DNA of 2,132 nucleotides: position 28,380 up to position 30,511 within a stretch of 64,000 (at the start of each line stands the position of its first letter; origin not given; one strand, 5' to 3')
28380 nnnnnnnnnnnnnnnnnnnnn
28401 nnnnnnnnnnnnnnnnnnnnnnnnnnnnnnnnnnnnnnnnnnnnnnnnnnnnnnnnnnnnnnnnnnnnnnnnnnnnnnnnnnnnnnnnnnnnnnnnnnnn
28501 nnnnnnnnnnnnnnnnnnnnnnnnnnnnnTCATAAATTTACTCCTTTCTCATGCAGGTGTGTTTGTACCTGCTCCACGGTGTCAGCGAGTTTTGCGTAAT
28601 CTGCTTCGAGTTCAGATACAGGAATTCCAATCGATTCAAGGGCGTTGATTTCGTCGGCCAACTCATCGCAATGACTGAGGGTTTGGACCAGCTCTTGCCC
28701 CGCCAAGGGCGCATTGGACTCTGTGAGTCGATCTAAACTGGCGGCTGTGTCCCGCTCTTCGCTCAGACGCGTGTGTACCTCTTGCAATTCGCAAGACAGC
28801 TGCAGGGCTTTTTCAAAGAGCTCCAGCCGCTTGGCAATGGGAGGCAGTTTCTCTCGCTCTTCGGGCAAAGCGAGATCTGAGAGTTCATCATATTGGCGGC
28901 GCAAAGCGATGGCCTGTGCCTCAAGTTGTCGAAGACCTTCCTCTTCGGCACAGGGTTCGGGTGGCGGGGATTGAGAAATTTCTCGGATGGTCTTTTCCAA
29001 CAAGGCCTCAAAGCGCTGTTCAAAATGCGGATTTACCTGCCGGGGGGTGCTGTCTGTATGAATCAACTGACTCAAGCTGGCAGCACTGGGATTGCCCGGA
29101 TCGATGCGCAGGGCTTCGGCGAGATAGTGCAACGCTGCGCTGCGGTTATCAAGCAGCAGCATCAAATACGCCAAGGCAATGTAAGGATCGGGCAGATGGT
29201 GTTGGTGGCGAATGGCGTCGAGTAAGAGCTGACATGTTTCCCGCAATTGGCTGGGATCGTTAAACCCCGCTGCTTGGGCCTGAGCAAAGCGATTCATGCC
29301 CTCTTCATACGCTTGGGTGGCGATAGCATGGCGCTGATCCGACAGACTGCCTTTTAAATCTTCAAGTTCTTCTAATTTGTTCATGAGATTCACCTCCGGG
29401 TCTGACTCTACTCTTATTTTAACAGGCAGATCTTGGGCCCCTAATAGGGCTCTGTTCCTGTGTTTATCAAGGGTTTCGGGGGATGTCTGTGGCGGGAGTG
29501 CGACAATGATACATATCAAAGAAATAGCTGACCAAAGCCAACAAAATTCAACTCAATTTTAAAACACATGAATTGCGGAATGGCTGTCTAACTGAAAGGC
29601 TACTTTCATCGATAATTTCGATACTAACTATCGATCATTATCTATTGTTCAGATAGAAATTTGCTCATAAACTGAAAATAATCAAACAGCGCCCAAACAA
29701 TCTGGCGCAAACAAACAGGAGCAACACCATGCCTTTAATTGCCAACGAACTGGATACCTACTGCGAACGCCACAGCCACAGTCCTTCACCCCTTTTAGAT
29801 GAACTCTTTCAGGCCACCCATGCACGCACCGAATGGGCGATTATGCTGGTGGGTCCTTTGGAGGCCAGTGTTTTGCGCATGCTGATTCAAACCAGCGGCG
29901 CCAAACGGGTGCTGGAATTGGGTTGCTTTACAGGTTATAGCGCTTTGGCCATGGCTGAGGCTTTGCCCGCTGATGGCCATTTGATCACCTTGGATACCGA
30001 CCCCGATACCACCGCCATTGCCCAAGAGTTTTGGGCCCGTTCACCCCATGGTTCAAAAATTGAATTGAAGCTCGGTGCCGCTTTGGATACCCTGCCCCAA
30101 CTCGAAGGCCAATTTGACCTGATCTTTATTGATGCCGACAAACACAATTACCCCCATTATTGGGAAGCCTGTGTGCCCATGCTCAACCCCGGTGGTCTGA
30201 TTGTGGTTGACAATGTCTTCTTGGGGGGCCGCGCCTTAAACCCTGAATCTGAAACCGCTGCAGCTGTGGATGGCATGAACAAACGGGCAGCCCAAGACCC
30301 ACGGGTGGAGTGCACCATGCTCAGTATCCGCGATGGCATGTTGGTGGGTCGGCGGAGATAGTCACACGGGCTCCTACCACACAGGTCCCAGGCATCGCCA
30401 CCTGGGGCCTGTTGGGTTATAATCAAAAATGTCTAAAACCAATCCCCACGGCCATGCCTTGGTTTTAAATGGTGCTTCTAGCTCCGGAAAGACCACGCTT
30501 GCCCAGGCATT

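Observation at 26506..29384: Bacterial calpain-like (C2) cysteine protease with split catalytic boxes, translationally coupled to a TPR-like partner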

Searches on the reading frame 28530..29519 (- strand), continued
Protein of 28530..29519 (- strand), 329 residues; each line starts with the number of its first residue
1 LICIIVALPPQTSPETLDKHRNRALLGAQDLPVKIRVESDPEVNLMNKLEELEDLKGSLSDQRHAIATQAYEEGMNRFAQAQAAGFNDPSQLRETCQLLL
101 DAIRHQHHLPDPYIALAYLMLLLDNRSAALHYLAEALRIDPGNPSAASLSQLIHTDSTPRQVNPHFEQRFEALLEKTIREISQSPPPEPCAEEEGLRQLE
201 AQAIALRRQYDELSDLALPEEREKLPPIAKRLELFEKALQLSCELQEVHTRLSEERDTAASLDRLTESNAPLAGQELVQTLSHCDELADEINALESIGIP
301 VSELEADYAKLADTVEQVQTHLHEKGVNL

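Call 52: fold_search(model_id=the predicted structure, library=pdb)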
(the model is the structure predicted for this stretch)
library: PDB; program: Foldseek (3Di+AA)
matches with E <= 10: 863; with E <= 0.001: 0
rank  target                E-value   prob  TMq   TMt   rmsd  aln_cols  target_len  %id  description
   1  6eou                  1.0e-02  0.98  0.27  0.23  19.6       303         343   14  O-GlcNAc transferase TPR domain with the intellectual disability associated mutation L254F (released 2018-05-09)
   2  8dth_A                2.2e-02  0.99  0.30  0.12  21.5       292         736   13  Cryo-EM structure of Arabidopsis SPY alternative conformation 2 (released 2023-03-08)
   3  3fp4_A                2.2e-02  0.94  0.28  0.17  27.4       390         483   13  Crystal structure of Tom71 complexed with Ssa1 C-terminal fragment (released 2009-07-28)
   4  7qdr_B                2.2e-02  0.91  0.26  0.07  19.3       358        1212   14  Apo human SKI complex in the closed state (released 2022-02-02)
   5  3fp2_A                2.3e-02  0.92  0.26  0.16  26.4       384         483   13  Crystal structure of Tom71 complexed with Hsp82 C-terminal fragment (released 2009-07-28)
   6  1w3b_A                2.4e-02  0.96  0.27  0.20  19.6       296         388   15  The superhelical TPR domain of O-linked GlcNAc transferase reveals structural similarities to importin alpha. (released 2004-09-09)
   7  8chy                  2.9e-02  0.87  0.24  0.24  17.5       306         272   10  Crystal structure of an 8-repeat consensus TPR superhelix with Zinc. (released 2024-02-21)
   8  8dth_B                3.0e-02  0.98  0.28  0.12  18.3       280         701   14  Cryo-EM structure of Arabidopsis SPY alternative conformation 2 (released 2023-03-08)
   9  9rtt_Q                3.0e-02  0.95  0.28  0.09  18.0       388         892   14  Activated Elongation Complex with IWS1 and ELOF1 (released 2025-09-03)
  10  4buj_F                3.2e-02  0.95  0.28  0.06  18.4       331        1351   13  Crystal structure of the S. cerevisiae Ski2-3-8 complex (released 2013-08-28)
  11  3lca_A                3.2e-02  0.91  0.26  0.16  26.0       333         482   14  Structure of Tom71 complexed with Hsp70 Ssa1 C terminal tail indicating conformational plasticity (released 2010-12-22)
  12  8v2d_A                3.3e-02  0.90  0.23  0.22  20.3       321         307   16  Computational Designed Nanocage O43_129 (released 2024-03-13)
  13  9qhc_B                3.5e-02  0.95  0.27  0.28  20.3       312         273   11  Crystal structure of 8-repeat CTPR protein with eliminated coordination sites (released 2025-10-22)
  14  4buj_B                3.8e-02  0.97  0.30  0.07  18.3       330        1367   13  Crystal structure of the S. cerevisiae Ski2-3-8 complex (released 2013-08-28)
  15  1w3b_B                4.0e-02  0.89  0.22  0.17  18.8       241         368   16  The superhelical TPR domain of O-linked GlcNAc transferase reveals structural similarities to importin alpha. (released 2004-09-09)
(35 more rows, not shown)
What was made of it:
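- The all-alpha TPR fold is unlike known cysteine-protease inhibitors (call 52).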

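Call 57: find_encoding_contigs(protein=P0178, flank=8000, max_places=2)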
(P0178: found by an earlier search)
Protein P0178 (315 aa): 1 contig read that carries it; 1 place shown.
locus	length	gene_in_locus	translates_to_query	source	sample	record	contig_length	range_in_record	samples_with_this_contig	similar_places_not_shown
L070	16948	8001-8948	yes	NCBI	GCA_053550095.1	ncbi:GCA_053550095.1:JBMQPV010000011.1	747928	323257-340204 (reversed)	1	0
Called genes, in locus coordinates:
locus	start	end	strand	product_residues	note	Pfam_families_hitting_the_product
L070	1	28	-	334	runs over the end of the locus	PF01963:TraB_PrgY_gumN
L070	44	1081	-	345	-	PF00226:DnaJ, PF01556:DnaJ_C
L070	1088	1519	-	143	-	-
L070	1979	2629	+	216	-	PF02469:Fasciclin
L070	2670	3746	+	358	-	PF00355:Rieske, PF00848:Ring_hydroxyl_A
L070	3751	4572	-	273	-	-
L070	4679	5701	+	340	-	PF01408:GFO_IDH_MocA, PF02894:GFO_IDH_MocA_C, PF22725:GFO_IDH_MocA_C3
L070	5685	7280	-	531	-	PF04262:Glu_cys_ligase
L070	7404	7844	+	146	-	PF07681:DoxX, PF04173:DoxD (weak)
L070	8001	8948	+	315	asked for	-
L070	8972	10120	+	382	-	PF09949:APP1_cat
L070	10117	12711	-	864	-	-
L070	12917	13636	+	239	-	PF05430:Methyltransf_30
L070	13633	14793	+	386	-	PF01266:DAO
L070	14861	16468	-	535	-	PF00188:CAP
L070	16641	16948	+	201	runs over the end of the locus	PF08212:Lipocalin_2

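Call 59: find_encoding_contigs(protein=P0181, flank=6000, max_places=3)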
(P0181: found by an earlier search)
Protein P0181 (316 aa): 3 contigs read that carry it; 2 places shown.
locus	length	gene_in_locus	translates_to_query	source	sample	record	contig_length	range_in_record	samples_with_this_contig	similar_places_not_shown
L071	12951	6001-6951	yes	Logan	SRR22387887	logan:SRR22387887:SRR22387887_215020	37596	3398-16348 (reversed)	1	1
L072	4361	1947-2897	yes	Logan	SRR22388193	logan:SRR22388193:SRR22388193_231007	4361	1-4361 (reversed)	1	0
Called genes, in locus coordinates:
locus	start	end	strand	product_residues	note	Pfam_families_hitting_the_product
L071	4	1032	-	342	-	PF13489:Methyltransf_23 (weak)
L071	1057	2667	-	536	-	-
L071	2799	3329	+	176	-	-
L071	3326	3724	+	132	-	PF13316:DUF4087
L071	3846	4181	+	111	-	-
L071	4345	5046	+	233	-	-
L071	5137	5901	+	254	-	-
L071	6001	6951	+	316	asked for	-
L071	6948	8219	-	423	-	-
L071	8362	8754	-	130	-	PF01850:PIN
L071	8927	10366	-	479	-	PF05711:TylF, PF13578:Methyltransf_24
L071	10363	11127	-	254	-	PF00561:Abhydrolase_1, PF12697:Abhydrolase_6, PF12146:Hydrolase_4 (weak)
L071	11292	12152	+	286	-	-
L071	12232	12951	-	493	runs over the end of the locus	-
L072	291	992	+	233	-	-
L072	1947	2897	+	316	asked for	-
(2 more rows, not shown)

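Call 60: find_encoding_contigs(protein=P0026, flank=6000, max_places=3)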
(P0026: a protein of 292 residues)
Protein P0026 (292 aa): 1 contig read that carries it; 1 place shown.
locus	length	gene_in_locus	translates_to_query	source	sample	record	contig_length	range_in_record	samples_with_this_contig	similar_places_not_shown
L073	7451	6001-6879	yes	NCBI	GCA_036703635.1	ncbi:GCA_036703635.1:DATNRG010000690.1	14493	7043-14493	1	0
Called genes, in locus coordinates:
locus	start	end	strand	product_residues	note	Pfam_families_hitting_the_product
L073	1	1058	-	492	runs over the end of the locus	PF02321:OEP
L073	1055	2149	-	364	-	PF13620:CarboxypepD_reg (weak), PF13715:CarbopepD_reg_2 (weak)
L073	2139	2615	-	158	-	PF22381:Staph_reg_Sar_Rot, PF12802:MarR_2, PF01047:MarR, PF13463:HTH_27 (faint)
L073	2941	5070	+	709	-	PF00801:PKD (faint)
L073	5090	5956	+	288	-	PF22000:DUF6929, PF21851:DUF6910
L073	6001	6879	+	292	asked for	-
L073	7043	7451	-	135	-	?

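Call 65: search_solved_structures(query=A6, max_evalue=1)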
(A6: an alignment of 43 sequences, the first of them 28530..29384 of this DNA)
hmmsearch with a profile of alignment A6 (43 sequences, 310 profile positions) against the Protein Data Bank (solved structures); distinct sequences matched with E-value up to 1: 132 (the best 60 are shown).
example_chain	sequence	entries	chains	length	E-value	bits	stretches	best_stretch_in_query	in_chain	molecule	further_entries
2q7f_A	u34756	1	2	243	9.3e-13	51.4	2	50-102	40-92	YrrB protein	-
7obi_A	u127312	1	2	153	7e-11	45.2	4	81-113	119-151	CTPR-rv4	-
9qhb_A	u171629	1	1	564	7.3e-11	45.2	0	51-113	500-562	Engineered tetratricopeptide repeat protein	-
8bu0_A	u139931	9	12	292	2.6e-08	36.8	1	51-105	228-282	Consensus tetratricopeptide repeat protein | Crystal structure of an 8-repeat consensus TPR superhelix with Zinc. | Monomer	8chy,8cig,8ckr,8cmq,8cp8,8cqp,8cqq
6vbu_4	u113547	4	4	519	1.3e-07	34.5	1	50-169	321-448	Bardet-Biedl syndrome 4 protein homolog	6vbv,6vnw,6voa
7yeh_B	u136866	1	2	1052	4.3e-07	32.8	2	43-138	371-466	UDP-N-acetylglucosamine--peptide N-acetylglucosaminyltransferase 110 kDa subunit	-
7yea_A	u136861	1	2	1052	4.4e-07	32.8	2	43-138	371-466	UDP-N-acetylglucosamine--peptide N-acetylglucosaminyltransferase 110 kDa subunit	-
9qhc_A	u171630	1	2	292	4.5e-07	32.7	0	50-113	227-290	Engineered tetratricopeptide repeat protein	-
7ntf_A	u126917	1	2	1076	5.2e-07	32.5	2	43-138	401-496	Isoform 1 of UDP-N-acetylglucosamine--peptide N-acetylglucosaminyltransferase 110 kDa subu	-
3hym_B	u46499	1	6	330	7.4e-07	32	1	50-102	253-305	Cell division cycle protein 16 homolog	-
1na0_A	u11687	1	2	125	2.9e-06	30.1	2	81-113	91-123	designed protein CTPR3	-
6xt9_D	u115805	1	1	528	3.5e-06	29.8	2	50-166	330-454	Bardet-Biedl syndrome 4 protein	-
6v8e_A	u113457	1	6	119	7.3e-06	28.8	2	52-103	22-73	Designed protein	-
9gzg_A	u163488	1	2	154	1.5e-05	27.8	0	81-113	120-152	Engineered CTPR protein with glutamic acids for conductivity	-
6vfi_B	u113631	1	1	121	2.3e-05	27.1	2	52-103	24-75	O43_dn18B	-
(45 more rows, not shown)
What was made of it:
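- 29040..29384 (-): Partner N-terminal TPR domain (residues 1-115). This is the only part kept in the 112-aa partners of the most distant calpains. Profile positions ~43-120 hit TPR proteins (YrrB E 9e-13, call 65).
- Checked: The 'TPR-like' label is correct: the family profile hits genuine TPR proteins (YrrB, E 9e-13, call 65).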

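Call 72: search_protein_families(library=pfam, proteins=[L071:4345-5046:+, L071:5137-5901:+, L071:6948-8219:-, L073:5090-5956:+, L073:2941-5070:+, L070:8972-10120:+, L070:10117-12711:-], max_evalue=0.01)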
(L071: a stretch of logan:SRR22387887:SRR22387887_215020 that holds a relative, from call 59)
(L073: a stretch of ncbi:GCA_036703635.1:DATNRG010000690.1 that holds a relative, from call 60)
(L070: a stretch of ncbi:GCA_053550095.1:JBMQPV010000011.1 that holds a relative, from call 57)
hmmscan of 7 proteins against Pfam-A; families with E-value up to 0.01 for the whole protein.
L071:4345-5046:+ (233 aa): 0 families

L071:5137-5901:+ (254 aa): 3 families
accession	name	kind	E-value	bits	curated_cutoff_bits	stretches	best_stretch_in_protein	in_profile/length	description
PF08123.19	DOT1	-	3.8e-05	23.8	23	1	81-142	19-81/205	Histone methylation protein DOT1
PF13649.12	Methyltransf_25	-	0.0014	19.7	27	1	109-185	2-79/97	Methyltransferase domain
PF13847.12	Methyltransf_31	-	0.0037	17.4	27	1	105-164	4-65/145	Methyltransferase domain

L071:6948-8219:- (423 aa): 0 families

L073:5090-5956:+ (288 aa): 3 families
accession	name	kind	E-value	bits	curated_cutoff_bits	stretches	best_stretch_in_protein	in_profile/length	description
PF22000.2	DUF6929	-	1.6e-35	123.1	27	1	27-284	6-283/286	Family of unknown function (DUF6929)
PF21851.2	DUF6910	-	3.8e-35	122.1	27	1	72-267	1-209/225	Family of unknown function (DUF6910)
PF13449.12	Phytase-like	-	0.0027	18.1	27.6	0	185-203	2-20/284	Esterase-like activity of phytase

L073:2941-5070:+ (709 aa): 3 families
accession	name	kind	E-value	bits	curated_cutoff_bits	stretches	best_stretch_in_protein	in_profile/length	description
PF00801.26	PKD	-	2e-08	34.6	23.5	1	510-588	5-72/80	PKD domain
PF14472.11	DUF4429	-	0.00024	22.1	25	0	185-208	36-62/95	Domain of unknown function (DUF4429)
PF17138.9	DUF5111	-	0.00083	19.6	31.9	0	567-587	90-110/122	Domain of unknown function (DUF5111)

L070:8972-10120:+ (382 aa): 1 family
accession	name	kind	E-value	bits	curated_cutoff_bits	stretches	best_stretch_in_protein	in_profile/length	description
PF09949.15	APP1_cat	-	5.2e-41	140.6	27.1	1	183-336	2-153/154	Phosphatidate phosphatase APP1, catalytic domain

L070:10117-12711:- (864 aa): 41 families (the best 25 are shown)
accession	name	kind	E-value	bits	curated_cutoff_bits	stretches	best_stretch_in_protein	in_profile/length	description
PF00515.34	TPR_1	-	3e-109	353.3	27.8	16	426-457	2-33/34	Tetratricopeptide repeat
PF07719.23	TPR_2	-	4e-106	338.9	27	12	186-218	2-34/34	Tetratricopeptide repeat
PF13181.12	TPR_8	-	6.2e-80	257.1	25.7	6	528-559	2-33/34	Tetratricopeptide repeat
PF13432.12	TPR_16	-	8.5e-73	240.7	32.7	10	397-458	2-64/65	Tetratricopeptide repeat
PF13414.12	TPR_11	-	8e-70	230.7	26.8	10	229-266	4-41/42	TPR repeat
PF13431.12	TPR_17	-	1.5e-59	193.8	24.4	3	310-341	2-33/34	Tetratricopeptide repeat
PF14559.12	TPR_19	-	2.3e-59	198.1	25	11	403-465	2-64/68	Tetratricopeptide repeat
PF13424.12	TPR_12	-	3.4e-57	191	30.1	11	457-523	1-75/77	Tetratricopeptide repeat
PF13428.12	TPR_14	-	1.7e-56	183.2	23.5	6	151-192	1-42/44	Tetratricopeptide repeat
PF13176.12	TPR_7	-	2.5e-46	152.2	27.9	2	324-349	2-27/36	Tetratricopeptide repeat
PF13371.12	TPR_9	-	2.2e-43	146.5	35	6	297-364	5-72/73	Tetratricopeptide repeat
PF12895.13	ANAPC3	-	5.5e-39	132.8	27.2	7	393-449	24-80/82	Anaphase-promoting complex, cyclosome, subunit 3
PF13174.12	TPR_6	-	8.5e-37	123.7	26.3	1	701-730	2-31/33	Tetratricopeptide repeat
PF13374.12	TPR_10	-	1.8e-35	120.4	27.5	1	397-420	7-30/42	Tetratricopeptide repeat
PF23914.1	TPR_CcmH_CycH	-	6.1e-33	114.3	42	4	309-421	38-150/158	Cytochrome c-type biogenesis protein H TPR domain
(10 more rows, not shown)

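Call 82: list_cluster_members(proteins=[P0060, P0080, P0100, P0110, P0122, P0138, P0148, P0155, P0165, P0171])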
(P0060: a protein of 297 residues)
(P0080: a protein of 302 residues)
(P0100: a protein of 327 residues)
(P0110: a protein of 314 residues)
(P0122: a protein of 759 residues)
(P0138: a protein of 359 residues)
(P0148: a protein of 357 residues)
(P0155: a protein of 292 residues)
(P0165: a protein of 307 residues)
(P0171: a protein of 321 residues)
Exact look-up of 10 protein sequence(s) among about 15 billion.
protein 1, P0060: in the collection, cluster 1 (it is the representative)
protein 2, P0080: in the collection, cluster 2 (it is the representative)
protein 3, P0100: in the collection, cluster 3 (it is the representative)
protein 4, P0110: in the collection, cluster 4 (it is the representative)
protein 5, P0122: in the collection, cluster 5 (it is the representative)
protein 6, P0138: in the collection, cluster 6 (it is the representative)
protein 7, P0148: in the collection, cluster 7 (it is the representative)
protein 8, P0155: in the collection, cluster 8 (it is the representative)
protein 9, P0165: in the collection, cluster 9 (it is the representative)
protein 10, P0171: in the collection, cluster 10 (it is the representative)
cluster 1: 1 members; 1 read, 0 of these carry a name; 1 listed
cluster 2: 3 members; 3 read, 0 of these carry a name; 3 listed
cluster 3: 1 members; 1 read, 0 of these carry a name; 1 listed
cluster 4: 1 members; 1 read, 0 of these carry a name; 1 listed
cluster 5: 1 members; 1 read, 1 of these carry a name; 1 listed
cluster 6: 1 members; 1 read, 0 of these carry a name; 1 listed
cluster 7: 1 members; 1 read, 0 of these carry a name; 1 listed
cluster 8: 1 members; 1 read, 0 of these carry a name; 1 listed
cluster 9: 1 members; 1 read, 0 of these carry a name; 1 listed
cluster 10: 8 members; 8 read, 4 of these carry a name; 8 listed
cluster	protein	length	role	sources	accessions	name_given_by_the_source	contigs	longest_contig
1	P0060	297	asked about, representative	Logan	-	-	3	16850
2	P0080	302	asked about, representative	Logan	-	-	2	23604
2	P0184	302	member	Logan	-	-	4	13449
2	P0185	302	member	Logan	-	-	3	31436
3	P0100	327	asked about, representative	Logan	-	-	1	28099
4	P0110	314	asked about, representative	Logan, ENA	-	-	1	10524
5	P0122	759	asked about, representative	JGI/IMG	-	hypothetical protein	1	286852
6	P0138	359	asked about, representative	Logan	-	-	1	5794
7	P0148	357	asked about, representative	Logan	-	-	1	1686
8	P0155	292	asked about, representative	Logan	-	-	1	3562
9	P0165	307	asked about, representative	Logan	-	-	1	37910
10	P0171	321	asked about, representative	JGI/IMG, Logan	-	hypothetical protein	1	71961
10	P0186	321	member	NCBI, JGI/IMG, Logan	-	hypothetical protein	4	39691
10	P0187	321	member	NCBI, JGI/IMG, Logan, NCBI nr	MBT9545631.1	MAG: hypothetical protein IV090_09600 [Candidatus Sericytochromatia bacterium] | hypothetical protein [Candidatus Sericytochromatia bacterium]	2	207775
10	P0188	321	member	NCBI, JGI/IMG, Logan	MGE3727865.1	MAG: hypothetical protein AB7I41_20060 [Candidatus Sericytochromatia bacterium]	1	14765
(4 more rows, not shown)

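Call 87: search_protein_families(library=padloc, proteins=[window:28530-29384:-, L065:10922-12826:+, L065:12839-13438:+], max_evalue=0.01)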
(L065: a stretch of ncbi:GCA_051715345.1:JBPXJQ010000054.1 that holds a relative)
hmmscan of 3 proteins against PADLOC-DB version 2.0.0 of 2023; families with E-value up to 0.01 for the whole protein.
window:28530-29384:- (284 aa): 1 family
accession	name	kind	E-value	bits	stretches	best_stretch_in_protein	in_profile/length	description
PDLC03859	LmuB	-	0.00092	16.5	1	108-278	236-391/611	-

L065:10922-12826:+ (634 aa): 1 family
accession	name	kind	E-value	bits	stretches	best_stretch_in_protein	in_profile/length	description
PDLC03841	LeoBC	-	0.0088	13.2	1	447-505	446-505/601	-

L065:12839-13438:+ (199 aa): 0 families
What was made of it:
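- On Known anti-phage defence systems (PADLOC): There is only a weak coiled-coil LmuB hit (E 9e-4) for the partner (call 87).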

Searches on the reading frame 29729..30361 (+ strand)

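Call 21: search_protein_families(library=pfam, proteins=[window:29729-30361:+], max_evalue=0.001)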
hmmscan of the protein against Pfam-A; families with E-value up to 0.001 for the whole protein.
window:29729-30361:+ (210 aa): 7 families
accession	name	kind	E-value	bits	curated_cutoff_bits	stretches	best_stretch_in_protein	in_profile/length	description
PF01596.23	Methyltransf_3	-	3.1e-60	203.4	22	1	15-209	3-203/204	O-methyltransferase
PF13578.12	Methyltransf_24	-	9.9e-18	65.4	26.3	1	62-163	1-105/105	Methyltransferase domain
PF13649.12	Methyltransf_25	-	7.2e-10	39.9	27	1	61-156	1-97/97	Methyltransferase domain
PF13847.12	Methyltransf_31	-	5.2e-07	29.9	27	1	57-160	3-109/145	Methyltransferase domain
PF08241.18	Methyltransf_11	-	2.7e-05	25.2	21.2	1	62-159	1-94/95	Methyltransferase domain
PF01135.25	PCMT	-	0.00029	21.1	20.3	1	51-160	67-171/210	Protein-L-isoaspartate(D-aspartate) O-methyltransferase (PCMT)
PF08242.18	Methyltransf_12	-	0.00036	21.6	30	1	62-156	1-96/98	Methyltransferase domain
